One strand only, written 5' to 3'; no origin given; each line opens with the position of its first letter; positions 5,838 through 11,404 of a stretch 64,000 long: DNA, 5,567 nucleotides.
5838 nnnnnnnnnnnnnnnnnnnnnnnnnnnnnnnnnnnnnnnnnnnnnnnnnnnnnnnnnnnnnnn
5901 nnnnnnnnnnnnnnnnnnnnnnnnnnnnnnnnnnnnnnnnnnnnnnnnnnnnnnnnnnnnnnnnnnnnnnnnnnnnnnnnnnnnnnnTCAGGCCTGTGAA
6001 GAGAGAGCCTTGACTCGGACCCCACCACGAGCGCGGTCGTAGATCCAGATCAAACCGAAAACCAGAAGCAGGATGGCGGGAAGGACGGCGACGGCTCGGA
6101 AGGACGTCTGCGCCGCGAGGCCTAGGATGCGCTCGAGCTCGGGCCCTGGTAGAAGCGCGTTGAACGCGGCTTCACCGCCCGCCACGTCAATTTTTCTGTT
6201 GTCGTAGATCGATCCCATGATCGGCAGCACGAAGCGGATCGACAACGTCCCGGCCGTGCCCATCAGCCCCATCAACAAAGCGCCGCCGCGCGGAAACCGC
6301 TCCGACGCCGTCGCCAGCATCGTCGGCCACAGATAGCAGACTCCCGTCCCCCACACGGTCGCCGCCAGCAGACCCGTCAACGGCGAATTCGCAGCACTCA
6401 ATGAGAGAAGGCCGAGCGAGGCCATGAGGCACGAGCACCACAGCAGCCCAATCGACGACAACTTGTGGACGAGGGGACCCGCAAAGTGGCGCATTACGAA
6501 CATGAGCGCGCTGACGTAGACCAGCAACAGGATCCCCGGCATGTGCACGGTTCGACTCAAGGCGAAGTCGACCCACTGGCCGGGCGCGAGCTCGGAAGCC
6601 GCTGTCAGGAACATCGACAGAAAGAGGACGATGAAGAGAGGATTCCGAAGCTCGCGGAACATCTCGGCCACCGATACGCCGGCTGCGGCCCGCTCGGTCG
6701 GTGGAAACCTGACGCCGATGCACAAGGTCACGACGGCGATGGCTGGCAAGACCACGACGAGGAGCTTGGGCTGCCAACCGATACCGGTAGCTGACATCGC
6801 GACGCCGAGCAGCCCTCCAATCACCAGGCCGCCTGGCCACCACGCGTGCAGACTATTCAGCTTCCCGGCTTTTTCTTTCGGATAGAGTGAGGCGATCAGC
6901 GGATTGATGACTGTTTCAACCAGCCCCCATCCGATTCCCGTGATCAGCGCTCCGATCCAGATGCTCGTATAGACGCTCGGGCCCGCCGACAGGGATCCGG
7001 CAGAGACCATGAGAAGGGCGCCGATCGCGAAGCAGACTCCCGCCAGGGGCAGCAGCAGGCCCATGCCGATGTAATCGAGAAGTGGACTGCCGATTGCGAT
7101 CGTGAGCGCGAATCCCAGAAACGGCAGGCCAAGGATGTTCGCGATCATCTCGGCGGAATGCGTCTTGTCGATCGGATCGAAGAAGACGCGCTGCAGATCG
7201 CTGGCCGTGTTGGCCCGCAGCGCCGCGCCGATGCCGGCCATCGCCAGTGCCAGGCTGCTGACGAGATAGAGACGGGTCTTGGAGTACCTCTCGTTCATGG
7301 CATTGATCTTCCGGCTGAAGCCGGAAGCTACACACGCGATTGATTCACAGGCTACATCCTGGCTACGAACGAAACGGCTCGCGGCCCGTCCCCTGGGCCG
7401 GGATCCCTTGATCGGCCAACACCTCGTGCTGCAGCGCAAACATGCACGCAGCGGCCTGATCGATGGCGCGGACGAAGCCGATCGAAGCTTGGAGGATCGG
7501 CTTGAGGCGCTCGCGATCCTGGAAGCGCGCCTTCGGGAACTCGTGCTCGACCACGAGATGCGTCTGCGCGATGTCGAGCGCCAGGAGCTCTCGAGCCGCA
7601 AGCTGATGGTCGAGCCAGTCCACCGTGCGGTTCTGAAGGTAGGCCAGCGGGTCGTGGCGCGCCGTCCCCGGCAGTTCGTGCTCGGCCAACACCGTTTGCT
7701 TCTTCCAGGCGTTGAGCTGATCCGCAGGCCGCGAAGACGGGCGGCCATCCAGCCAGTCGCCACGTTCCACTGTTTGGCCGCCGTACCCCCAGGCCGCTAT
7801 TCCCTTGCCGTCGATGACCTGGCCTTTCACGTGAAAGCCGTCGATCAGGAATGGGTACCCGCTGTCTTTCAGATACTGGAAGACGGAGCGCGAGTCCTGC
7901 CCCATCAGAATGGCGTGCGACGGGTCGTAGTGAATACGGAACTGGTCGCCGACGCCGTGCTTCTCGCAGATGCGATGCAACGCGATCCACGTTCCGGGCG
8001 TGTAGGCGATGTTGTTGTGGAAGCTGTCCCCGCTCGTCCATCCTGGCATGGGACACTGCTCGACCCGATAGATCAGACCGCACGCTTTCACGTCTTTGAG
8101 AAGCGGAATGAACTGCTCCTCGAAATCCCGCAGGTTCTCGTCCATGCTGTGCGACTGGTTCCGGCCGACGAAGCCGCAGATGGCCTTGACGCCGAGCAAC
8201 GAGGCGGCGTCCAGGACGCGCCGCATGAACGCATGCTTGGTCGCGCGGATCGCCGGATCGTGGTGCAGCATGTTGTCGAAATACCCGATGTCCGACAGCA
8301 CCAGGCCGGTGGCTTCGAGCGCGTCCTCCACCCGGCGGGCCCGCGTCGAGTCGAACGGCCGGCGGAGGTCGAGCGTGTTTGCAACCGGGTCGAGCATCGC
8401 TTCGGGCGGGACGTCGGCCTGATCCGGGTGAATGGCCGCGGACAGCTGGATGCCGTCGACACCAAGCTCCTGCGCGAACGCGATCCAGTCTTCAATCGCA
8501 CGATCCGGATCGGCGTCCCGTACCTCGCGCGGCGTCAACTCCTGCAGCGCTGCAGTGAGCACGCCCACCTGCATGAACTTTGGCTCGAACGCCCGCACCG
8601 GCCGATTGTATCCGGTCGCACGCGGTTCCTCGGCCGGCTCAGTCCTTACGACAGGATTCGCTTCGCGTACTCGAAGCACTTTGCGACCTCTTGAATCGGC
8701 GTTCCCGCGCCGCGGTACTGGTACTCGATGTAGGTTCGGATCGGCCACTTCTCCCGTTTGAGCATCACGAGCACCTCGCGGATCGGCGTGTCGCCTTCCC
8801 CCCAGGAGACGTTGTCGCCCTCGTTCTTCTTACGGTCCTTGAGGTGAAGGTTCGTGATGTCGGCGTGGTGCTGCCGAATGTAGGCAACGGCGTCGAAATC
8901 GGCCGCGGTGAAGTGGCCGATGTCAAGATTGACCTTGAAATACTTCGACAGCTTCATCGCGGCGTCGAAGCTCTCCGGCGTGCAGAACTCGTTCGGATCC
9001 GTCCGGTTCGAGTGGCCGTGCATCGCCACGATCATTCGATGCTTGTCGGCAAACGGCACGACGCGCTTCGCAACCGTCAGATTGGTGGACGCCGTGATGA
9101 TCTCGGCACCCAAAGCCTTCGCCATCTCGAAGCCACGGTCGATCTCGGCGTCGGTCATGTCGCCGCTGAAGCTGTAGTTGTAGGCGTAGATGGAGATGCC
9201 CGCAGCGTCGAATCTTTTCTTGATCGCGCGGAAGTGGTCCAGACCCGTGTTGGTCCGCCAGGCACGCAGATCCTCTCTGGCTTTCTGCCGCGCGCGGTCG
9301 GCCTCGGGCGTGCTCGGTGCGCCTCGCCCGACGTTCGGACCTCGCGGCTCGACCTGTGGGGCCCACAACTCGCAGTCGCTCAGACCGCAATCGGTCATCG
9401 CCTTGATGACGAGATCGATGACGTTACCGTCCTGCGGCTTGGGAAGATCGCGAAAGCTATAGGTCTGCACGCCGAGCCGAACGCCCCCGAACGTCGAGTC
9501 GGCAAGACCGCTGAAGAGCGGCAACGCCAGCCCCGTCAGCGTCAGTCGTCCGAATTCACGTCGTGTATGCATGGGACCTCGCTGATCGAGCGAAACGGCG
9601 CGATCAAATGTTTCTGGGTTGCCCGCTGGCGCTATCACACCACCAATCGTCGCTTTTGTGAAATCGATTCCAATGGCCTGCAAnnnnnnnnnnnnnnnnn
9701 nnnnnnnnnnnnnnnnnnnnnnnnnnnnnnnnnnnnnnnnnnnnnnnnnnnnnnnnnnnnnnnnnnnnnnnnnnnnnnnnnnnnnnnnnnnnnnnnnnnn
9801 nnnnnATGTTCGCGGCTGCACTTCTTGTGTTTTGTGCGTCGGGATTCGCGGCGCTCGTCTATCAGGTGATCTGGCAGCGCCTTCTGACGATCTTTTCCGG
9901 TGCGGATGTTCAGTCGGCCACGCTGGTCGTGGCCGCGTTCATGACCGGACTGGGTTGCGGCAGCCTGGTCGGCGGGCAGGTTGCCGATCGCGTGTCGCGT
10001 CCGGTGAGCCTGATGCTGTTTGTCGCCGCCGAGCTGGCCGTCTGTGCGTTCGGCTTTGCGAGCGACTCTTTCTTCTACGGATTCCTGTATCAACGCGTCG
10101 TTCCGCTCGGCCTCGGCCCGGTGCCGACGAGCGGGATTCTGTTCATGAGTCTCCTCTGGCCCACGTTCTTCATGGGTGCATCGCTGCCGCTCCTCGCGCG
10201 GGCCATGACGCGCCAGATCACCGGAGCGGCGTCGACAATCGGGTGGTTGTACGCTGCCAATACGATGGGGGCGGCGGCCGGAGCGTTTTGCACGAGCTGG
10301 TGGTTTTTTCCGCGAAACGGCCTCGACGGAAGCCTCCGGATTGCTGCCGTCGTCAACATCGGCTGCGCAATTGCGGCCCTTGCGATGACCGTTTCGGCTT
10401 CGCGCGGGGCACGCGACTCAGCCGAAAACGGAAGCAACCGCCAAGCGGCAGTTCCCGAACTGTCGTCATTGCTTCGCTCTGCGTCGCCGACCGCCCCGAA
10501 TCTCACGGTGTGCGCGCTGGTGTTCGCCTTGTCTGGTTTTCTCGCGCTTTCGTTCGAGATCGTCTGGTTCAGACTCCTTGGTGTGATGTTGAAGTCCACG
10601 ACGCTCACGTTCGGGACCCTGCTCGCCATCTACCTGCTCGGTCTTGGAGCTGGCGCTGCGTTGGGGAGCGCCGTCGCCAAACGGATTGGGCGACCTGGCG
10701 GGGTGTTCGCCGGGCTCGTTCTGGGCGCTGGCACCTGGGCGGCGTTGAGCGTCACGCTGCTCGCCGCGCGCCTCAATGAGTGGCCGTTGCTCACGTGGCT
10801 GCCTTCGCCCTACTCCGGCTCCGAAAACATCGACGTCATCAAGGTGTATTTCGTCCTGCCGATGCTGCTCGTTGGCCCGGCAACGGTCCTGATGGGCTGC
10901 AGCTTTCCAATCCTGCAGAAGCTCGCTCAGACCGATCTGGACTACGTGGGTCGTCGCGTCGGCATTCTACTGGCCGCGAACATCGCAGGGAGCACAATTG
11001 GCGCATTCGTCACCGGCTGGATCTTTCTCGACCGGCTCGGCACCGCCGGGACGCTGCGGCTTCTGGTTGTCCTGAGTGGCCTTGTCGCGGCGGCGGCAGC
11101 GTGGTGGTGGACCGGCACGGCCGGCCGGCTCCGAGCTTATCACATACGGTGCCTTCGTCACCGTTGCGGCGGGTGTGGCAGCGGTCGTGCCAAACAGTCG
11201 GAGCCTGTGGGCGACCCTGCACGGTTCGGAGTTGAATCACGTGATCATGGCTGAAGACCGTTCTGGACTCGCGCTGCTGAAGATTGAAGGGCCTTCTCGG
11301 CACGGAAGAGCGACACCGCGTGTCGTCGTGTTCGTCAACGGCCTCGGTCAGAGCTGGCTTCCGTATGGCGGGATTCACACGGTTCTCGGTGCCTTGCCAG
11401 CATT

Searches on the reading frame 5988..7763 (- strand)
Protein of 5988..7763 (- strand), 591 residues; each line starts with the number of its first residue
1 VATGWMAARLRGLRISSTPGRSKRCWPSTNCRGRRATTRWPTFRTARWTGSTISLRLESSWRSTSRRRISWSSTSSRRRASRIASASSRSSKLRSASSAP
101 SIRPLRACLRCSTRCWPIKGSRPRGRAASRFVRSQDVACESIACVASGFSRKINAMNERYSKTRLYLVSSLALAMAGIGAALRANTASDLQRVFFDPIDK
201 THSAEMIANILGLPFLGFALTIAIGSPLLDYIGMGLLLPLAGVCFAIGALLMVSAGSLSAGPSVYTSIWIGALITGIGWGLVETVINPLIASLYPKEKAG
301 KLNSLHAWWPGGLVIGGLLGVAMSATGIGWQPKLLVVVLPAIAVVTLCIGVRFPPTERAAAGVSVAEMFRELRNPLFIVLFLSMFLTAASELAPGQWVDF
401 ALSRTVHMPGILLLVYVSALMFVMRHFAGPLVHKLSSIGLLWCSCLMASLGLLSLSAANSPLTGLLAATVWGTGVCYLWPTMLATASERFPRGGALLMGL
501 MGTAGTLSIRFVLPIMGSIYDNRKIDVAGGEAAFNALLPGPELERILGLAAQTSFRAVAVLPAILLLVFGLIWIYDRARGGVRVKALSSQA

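Call 23: search_protein_families(library=pfam, proteins=[window:5988-7763:-], max_evalue=0.001)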
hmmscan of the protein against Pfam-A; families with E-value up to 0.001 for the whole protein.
window:5988-7763:- (591 aa): 1 family
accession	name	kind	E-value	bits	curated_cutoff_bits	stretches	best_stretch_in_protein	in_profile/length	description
PF07690.21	MFS_1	-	1.3e-17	64.2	33.4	1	191-508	28-342/347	Major Facilitator Superfamily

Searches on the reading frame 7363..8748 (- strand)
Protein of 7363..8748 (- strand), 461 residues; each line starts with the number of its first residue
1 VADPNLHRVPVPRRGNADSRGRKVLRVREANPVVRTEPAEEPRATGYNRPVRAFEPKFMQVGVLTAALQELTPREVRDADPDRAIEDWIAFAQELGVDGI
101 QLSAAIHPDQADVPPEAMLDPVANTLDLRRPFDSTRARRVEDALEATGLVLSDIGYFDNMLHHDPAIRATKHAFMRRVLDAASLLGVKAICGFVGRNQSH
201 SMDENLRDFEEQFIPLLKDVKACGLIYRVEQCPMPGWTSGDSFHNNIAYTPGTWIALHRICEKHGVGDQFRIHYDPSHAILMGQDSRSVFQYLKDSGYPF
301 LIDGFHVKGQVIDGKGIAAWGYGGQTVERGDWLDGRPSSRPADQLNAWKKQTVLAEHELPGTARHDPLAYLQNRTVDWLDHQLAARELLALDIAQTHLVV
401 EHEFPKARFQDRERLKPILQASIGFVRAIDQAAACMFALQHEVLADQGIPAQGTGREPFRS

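Call 23: search_protein_families(library=pfam, proteins=[window:7363-8748:-], max_evalue=0.001)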
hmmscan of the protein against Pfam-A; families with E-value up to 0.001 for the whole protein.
window:7363-8748:- (461 aa): 1 family
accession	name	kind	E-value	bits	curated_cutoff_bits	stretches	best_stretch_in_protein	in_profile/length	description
PF01261.30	AP_endonuc_2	-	3.3e-15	56.9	31.1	1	90-290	2-173/249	Xylose isomerase-like TIM barrel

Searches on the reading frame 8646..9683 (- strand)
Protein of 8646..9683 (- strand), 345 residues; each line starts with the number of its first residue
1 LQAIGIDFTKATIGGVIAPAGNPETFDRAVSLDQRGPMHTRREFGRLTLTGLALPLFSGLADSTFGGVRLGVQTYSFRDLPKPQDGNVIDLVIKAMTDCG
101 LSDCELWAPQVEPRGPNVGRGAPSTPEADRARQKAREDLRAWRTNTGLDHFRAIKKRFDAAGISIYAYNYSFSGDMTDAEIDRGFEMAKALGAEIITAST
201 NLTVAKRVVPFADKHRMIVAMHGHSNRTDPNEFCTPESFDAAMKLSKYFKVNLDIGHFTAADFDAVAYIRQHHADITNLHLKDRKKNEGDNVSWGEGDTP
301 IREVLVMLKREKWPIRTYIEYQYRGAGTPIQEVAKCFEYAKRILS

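Call 23: search_protein_families(library=pfam, proteins=[window:8646-9683:-], max_evalue=0.001)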
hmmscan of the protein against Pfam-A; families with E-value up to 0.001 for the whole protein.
window:8646-9683:- (345 aa): 1 family
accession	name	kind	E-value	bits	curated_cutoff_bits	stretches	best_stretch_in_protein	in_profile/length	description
PF01261.30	AP_endonuc_2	-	4.4e-11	43.4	31.1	1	152-334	31-243/249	Xylose isomerase-like TIM barrel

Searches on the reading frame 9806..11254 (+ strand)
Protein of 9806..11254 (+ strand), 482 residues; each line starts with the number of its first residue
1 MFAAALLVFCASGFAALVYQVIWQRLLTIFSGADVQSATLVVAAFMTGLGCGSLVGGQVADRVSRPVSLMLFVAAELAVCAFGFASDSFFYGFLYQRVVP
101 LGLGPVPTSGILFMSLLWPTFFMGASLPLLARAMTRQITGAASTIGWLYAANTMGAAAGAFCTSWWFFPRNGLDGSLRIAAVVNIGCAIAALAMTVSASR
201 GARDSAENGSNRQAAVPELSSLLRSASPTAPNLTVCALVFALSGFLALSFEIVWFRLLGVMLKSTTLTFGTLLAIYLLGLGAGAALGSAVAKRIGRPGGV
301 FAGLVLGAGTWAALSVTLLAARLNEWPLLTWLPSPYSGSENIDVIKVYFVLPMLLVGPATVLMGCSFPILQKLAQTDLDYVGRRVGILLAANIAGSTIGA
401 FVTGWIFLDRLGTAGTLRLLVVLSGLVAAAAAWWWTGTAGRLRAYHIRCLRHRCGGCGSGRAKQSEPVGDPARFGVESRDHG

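Call 23: search_protein_families(library=pfam, proteins=[window:9806-11254:+], max_evalue=0.001)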
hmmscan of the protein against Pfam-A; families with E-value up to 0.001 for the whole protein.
window:9806-11254:+ (482 aa): 1 family
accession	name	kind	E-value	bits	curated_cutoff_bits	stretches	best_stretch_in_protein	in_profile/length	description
PF07690.21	MFS_1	-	8.5e-05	22.1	33.4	0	6-376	3-321/347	Major Facilitator Superfamily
